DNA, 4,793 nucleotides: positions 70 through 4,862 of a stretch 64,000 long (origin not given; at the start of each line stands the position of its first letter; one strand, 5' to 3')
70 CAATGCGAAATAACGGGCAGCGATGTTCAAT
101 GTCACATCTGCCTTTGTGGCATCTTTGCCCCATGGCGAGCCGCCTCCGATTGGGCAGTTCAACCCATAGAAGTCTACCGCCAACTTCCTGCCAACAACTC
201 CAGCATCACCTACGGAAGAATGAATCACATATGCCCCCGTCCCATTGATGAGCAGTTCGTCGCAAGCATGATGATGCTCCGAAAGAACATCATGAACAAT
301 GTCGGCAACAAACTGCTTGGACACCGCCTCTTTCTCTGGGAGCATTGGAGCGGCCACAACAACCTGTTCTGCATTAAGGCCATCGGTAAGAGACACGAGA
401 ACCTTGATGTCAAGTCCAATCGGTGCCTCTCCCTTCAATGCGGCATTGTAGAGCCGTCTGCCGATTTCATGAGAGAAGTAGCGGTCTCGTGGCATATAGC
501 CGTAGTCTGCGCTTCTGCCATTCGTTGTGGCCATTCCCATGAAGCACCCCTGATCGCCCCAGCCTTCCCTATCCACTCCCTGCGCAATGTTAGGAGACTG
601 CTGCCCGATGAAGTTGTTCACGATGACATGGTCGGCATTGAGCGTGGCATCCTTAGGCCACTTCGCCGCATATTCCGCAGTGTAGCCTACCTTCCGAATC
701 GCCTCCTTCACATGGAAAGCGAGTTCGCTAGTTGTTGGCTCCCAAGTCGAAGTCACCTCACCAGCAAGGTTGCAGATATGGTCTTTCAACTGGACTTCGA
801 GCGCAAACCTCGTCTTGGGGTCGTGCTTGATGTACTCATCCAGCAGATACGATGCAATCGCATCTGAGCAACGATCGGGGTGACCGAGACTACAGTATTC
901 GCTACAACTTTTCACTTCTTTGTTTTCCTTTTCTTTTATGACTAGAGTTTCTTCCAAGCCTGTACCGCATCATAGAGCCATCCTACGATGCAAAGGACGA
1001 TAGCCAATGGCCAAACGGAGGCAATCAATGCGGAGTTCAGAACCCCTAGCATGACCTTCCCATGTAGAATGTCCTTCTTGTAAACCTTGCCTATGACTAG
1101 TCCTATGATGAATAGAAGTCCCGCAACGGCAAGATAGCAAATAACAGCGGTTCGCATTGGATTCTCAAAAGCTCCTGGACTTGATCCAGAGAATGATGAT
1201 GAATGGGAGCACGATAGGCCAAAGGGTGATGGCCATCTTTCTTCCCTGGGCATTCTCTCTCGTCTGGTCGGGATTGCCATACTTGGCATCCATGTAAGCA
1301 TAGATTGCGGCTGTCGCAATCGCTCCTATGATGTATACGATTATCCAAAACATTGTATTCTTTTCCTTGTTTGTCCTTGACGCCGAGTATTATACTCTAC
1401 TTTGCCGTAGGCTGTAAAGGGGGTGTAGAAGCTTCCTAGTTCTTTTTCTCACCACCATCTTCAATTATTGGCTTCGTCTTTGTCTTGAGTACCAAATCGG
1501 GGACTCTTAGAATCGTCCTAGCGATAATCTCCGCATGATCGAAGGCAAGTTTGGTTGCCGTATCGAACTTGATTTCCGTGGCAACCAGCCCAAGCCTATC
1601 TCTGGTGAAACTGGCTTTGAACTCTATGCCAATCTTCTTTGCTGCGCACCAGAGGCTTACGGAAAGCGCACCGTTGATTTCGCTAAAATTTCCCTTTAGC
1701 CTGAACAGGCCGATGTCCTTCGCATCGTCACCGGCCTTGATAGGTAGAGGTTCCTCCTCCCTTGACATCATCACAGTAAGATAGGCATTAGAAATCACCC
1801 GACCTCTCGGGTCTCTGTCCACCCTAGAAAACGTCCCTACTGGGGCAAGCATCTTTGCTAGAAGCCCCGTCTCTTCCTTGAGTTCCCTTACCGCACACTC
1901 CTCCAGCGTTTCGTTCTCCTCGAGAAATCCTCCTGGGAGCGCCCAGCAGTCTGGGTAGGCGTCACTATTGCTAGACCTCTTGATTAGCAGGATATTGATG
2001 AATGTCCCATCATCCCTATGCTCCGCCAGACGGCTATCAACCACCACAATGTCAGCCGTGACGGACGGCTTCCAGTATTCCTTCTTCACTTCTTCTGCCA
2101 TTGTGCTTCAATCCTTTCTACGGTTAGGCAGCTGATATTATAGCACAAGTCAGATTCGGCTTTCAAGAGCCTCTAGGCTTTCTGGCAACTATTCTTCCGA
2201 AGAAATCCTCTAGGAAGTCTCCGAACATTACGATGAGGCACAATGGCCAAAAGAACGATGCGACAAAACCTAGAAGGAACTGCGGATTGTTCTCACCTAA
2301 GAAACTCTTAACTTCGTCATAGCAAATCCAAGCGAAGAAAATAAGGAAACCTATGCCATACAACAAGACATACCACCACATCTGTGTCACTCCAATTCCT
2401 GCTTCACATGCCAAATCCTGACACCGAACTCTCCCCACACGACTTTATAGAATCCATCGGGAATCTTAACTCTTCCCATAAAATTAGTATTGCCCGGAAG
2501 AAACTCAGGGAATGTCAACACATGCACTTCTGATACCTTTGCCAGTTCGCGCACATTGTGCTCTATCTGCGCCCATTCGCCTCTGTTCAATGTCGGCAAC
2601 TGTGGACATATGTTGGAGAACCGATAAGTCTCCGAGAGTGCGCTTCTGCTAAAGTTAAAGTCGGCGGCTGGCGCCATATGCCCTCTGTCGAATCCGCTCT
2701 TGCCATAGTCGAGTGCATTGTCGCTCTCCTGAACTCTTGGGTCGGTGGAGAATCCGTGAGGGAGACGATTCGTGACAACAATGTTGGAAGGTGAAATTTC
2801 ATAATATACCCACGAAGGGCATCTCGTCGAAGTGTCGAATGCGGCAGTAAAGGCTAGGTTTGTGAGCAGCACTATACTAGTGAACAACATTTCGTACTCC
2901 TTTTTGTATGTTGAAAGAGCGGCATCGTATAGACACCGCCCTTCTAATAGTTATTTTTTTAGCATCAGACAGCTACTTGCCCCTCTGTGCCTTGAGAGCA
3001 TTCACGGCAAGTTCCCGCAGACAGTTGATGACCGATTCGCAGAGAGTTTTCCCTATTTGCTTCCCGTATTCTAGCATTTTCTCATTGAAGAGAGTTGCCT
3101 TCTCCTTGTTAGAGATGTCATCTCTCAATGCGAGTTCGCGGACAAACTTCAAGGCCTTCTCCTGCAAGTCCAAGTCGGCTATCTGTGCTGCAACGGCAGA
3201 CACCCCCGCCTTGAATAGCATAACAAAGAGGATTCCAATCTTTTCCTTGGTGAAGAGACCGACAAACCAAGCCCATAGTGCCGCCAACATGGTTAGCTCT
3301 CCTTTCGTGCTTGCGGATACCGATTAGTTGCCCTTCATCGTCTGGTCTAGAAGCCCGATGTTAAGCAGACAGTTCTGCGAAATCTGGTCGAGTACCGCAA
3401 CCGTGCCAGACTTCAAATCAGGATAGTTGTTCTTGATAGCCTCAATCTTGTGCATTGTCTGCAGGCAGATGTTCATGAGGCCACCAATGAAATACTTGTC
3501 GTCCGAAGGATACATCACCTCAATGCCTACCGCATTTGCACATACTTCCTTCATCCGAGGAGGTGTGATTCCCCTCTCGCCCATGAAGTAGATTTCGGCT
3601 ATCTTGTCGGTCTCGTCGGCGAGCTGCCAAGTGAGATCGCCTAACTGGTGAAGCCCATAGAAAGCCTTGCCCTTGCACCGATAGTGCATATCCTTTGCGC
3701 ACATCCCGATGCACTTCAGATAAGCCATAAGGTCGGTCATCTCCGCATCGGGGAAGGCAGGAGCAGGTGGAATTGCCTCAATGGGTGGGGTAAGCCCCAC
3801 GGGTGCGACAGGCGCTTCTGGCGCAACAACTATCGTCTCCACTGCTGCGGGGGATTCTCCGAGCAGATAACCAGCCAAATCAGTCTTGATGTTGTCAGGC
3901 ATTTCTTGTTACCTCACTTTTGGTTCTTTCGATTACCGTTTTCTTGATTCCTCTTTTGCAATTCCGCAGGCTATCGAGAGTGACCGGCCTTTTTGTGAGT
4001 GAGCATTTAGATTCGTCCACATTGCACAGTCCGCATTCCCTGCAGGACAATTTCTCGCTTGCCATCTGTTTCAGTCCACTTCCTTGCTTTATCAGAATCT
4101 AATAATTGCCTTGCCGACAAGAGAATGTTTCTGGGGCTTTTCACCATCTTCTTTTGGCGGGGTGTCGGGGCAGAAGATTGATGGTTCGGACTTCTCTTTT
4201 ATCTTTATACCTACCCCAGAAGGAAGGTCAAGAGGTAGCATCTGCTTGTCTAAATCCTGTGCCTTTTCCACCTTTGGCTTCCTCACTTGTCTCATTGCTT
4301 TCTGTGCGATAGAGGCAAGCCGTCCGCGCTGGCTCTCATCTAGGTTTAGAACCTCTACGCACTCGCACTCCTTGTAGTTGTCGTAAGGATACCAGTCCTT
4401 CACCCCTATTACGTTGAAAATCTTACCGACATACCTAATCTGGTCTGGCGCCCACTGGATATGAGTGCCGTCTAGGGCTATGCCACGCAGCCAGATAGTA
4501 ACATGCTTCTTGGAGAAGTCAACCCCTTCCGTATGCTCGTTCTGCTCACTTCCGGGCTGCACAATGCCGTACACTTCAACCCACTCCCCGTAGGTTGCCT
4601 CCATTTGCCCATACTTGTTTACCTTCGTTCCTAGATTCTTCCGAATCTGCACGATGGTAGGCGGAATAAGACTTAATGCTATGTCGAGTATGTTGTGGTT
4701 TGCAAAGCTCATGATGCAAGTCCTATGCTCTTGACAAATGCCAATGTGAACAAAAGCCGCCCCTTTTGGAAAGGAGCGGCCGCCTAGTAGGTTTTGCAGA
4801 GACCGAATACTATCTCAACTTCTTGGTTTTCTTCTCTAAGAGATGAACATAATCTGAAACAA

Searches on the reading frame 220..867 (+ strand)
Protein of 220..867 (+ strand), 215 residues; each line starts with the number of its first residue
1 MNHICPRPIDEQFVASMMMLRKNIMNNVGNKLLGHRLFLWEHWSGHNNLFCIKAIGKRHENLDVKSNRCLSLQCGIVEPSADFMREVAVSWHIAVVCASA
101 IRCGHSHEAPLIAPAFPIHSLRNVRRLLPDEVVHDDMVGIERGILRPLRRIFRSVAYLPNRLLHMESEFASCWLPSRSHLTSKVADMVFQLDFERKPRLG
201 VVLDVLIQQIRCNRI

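Call 27: search_protein_families(library=pfam, proteins=[window:220-867:+], max_evalue=0.001)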
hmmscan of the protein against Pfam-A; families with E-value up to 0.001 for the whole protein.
window:220-867:+ (215 aa): 0 families

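Call 63: find_encoding_contigs(protein=window:220-867:+, flank=10000, max_places=1)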
Protein window:220-867:+ (215 aa): no gene with exactly this product is on record in the collection.

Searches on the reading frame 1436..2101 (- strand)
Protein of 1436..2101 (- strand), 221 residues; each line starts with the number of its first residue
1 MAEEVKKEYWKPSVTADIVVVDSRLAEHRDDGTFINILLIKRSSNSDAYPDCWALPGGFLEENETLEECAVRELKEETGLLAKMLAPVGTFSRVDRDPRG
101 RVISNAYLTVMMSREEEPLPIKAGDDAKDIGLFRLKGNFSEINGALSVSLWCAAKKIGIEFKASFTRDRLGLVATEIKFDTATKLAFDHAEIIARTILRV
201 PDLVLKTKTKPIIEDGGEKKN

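Call 27: search_protein_families(library=pfam, proteins=[window:1436-2101:-], max_evalue=0.001)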
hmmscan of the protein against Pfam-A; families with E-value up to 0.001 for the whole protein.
window:1436-2101:- (221 aa): 1 family
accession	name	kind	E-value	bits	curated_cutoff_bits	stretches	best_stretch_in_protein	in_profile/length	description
PF00293.34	NUDIX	-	4.1e-18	66.1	21.1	1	31-130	14-110/134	NUDIX domain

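Call 65: find_encoding_contigs(protein=window:1436-2101:-, flank=10000, max_places=1)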
Protein window:1436-2101:- (221 aa): 3 contigs read that carry it; 1 place shown.
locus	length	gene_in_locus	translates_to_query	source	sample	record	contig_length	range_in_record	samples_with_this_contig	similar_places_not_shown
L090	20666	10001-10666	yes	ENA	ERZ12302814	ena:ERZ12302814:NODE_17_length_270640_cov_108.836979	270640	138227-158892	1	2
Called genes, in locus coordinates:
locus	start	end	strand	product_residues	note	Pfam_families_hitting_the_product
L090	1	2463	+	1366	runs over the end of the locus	PF13306:LRR_5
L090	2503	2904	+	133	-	-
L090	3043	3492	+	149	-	PF07087:DUF1353 (faint)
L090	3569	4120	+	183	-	-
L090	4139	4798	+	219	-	-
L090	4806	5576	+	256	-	PF05866:RusA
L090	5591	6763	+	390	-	-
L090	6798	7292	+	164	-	-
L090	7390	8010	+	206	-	PF22755:E217_gp28, PF05521:Phage_HCP (weak)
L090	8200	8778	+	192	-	-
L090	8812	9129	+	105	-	-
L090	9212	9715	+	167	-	PF01223:Endonuclease_NS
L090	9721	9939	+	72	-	-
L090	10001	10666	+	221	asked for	PF00293:NUDIX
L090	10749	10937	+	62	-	-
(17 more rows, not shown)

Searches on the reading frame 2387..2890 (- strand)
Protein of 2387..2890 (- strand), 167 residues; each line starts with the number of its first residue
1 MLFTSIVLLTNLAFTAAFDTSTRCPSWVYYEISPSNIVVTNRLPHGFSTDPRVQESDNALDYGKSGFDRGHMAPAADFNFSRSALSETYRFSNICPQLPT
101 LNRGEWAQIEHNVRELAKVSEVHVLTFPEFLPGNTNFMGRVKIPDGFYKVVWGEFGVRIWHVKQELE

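Call 27: search_protein_families(library=pfam, proteins=[window:2387-2890:-], max_evalue=0.001)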
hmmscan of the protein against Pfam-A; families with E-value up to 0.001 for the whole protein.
window:2387-2890:- (167 aa): 1 family
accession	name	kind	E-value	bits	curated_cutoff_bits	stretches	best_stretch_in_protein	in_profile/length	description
PF01223.29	Endonuclease_NS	-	3.1e-38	132.1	23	1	8-155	18-173/223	DNA/RNA non-specific endonuclease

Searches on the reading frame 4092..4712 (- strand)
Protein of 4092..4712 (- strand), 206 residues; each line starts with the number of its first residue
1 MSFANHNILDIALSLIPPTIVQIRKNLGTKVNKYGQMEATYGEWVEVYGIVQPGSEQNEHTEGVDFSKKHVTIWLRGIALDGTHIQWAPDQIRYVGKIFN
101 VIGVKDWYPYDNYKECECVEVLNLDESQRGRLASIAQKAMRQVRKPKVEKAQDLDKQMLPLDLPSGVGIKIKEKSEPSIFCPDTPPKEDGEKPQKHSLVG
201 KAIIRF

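Call 27: search_protein_families(library=pfam, proteins=[window:4092-4712:-], max_evalue=0.001)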
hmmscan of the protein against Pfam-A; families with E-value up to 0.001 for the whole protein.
window:4092-4712:- (206 aa): 2 families
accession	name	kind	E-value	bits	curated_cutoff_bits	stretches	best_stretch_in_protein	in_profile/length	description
PF22755.2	E217_gp28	-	3.2e-11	43.8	27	1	12-121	2-110/110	E217 collar protein gp28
PF05521.18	Phage_HCP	-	3.7e-07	31.1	25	1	25-120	14-105/106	Phage head completion protein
